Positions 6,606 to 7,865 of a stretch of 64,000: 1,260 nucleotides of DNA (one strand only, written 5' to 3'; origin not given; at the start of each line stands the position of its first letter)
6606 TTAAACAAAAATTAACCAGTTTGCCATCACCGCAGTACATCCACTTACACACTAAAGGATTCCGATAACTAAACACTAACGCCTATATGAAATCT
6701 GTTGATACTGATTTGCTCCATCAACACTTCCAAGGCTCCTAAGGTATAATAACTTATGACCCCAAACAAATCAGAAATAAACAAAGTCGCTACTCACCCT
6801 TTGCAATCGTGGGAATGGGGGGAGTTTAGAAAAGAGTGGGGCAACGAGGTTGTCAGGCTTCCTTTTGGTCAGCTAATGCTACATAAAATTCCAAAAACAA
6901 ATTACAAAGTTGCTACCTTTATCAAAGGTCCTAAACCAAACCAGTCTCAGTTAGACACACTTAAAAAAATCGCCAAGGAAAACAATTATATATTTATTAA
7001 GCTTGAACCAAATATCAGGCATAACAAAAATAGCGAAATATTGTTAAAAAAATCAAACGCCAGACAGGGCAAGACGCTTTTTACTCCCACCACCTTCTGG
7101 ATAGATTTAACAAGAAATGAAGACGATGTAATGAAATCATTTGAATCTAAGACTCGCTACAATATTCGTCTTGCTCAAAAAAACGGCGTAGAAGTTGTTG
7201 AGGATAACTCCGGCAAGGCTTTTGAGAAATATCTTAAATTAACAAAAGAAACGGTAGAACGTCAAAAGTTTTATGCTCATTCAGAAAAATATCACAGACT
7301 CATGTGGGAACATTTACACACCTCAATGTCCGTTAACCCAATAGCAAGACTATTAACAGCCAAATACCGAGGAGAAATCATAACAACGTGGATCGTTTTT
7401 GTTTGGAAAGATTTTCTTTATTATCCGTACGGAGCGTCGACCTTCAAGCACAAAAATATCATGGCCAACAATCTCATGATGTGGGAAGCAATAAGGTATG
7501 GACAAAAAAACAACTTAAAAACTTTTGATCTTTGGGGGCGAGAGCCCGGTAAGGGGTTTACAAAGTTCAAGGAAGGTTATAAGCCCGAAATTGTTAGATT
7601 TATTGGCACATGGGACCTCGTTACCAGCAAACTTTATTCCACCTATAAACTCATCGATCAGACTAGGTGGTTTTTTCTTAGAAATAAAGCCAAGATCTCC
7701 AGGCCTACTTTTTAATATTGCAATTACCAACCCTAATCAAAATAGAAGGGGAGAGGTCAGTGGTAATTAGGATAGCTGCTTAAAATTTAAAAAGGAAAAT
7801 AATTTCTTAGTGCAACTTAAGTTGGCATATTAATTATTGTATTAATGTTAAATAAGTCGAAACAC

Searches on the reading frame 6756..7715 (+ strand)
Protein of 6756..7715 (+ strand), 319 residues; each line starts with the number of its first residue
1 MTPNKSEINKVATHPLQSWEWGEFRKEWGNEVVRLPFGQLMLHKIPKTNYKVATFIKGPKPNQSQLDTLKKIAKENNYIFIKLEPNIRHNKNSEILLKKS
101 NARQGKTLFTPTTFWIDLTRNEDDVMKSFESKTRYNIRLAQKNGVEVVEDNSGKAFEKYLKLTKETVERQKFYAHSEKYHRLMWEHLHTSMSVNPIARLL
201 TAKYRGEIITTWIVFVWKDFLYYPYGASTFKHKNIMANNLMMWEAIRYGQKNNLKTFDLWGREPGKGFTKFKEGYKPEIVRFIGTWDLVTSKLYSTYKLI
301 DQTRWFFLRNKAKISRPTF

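Call 44: search_protein_families(library=pfam, proteins=[window:6756-7715:+])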
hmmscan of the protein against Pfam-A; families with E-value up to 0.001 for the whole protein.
window:6756-7715:+ (319 aa): 2 families
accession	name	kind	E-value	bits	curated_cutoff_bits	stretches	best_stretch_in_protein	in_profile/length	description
PF02388.22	FemAB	-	3.2e-22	79.4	24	2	114-205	154-244/406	FemAB family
PF13480.13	Acetyltransf_6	-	5.5e-10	40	22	1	131-261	5-136/143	Acetyltransferase (GNAT) domain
